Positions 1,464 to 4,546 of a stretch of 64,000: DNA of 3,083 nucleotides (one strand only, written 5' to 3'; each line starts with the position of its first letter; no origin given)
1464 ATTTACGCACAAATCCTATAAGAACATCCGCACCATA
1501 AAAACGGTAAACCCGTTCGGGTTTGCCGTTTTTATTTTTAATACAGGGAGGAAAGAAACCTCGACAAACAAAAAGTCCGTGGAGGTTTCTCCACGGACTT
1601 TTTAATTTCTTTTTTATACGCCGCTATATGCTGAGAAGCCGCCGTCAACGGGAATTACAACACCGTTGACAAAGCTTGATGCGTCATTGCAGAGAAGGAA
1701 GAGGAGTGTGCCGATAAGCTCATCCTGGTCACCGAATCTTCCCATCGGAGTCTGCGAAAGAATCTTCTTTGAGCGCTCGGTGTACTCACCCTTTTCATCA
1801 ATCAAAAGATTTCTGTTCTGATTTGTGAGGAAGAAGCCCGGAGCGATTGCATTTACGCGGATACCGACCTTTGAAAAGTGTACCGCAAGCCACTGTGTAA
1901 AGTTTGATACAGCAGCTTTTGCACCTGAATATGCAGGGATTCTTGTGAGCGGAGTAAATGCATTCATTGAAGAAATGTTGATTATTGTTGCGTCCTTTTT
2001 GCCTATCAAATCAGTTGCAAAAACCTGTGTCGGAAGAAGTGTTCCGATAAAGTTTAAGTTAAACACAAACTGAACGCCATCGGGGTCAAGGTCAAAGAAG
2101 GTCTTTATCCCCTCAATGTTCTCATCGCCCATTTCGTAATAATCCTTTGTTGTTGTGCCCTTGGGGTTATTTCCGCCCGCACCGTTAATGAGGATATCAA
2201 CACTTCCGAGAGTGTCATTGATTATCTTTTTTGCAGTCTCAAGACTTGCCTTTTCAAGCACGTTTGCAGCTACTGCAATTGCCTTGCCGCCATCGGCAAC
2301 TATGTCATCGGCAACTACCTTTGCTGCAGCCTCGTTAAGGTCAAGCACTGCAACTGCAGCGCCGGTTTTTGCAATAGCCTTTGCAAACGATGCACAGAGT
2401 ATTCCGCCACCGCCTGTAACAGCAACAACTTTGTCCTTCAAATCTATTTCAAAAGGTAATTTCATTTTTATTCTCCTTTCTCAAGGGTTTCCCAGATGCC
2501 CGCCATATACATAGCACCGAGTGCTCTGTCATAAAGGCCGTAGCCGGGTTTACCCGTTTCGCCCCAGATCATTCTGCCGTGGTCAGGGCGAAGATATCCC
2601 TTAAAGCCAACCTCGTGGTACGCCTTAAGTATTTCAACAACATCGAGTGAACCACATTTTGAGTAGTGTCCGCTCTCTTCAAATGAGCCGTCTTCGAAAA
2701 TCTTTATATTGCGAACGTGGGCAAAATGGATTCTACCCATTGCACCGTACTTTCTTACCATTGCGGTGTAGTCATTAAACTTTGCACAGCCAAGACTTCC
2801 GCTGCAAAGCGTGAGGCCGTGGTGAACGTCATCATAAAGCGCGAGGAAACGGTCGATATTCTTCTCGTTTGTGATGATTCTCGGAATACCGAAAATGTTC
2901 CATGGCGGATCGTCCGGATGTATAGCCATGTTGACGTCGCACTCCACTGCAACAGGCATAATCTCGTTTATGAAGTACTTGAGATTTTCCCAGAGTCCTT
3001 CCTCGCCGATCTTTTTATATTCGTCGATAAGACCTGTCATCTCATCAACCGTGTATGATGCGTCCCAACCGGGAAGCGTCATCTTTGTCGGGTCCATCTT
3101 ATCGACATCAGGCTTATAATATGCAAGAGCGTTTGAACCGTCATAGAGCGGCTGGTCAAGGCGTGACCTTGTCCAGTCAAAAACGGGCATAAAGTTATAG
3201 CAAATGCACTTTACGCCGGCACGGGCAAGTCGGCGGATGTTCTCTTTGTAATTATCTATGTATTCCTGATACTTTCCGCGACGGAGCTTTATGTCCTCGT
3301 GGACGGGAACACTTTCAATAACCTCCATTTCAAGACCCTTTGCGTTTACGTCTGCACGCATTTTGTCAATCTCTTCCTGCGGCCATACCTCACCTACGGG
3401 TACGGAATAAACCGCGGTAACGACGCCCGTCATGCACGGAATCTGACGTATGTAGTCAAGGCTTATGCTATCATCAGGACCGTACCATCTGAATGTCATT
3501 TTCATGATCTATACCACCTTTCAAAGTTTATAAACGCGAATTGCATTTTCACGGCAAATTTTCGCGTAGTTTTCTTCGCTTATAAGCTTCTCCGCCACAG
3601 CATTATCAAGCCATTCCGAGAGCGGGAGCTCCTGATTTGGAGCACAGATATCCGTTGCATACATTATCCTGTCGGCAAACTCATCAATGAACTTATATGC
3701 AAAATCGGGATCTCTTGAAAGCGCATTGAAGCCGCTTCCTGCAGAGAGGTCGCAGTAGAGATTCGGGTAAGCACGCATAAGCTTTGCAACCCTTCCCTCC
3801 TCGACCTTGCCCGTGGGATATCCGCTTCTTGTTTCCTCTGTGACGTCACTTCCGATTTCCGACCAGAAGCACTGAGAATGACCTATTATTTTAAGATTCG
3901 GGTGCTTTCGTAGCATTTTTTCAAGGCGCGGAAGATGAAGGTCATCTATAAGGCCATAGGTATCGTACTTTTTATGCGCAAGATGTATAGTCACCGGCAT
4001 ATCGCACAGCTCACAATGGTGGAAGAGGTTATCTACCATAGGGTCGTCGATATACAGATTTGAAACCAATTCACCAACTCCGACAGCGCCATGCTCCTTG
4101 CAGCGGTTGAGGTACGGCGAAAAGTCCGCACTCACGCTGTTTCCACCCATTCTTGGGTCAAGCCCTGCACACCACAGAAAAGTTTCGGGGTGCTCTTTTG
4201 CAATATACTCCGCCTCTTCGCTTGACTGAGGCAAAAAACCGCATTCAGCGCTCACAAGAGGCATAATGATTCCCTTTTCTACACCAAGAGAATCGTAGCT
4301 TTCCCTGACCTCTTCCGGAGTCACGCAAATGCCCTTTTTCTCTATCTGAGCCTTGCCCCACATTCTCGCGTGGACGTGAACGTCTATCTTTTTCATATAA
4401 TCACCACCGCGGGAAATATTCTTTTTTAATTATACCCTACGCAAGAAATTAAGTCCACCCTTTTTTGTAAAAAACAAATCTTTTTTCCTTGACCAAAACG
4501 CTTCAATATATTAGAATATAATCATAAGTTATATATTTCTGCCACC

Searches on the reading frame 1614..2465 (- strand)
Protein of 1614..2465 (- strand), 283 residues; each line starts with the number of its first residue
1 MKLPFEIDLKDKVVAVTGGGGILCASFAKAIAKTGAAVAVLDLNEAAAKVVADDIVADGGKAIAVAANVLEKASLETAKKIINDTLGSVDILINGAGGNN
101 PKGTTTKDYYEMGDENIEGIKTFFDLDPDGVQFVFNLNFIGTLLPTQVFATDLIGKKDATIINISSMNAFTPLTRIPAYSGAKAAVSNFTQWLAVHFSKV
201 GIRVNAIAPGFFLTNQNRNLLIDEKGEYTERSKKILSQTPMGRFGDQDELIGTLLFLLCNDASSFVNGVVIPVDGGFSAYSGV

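Call 48: search_protein_families(library=pfam, proteins=[window:1614-2465:-], max_evalue=0.00001)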
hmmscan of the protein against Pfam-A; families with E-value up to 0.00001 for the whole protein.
window:1614-2465:- (283 aa): 2 families
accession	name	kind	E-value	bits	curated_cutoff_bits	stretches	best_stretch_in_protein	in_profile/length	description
PF13561.12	adh_short_C2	-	3.9e-39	135.1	27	1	26-278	11-236/236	Enoyl-(Acyl carrier protein) reductase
PF00106.31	adh_short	-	1.1e-37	129.9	26.6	1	12-220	1-190/195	short chain dehydrogenase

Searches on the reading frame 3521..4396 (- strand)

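Call 48: search_protein_families(library=pfam, proteins=[window:3521-4396:-], max_evalue=0.00001)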
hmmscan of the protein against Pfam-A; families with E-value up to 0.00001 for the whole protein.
window:3521-4396:- (291 aa): 1 family
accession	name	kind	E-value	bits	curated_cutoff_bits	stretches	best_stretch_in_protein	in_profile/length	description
PF04909.20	Amidohydro_2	-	4.2e-17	63.3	26.4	1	79-291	76-289/289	Amidohydrolase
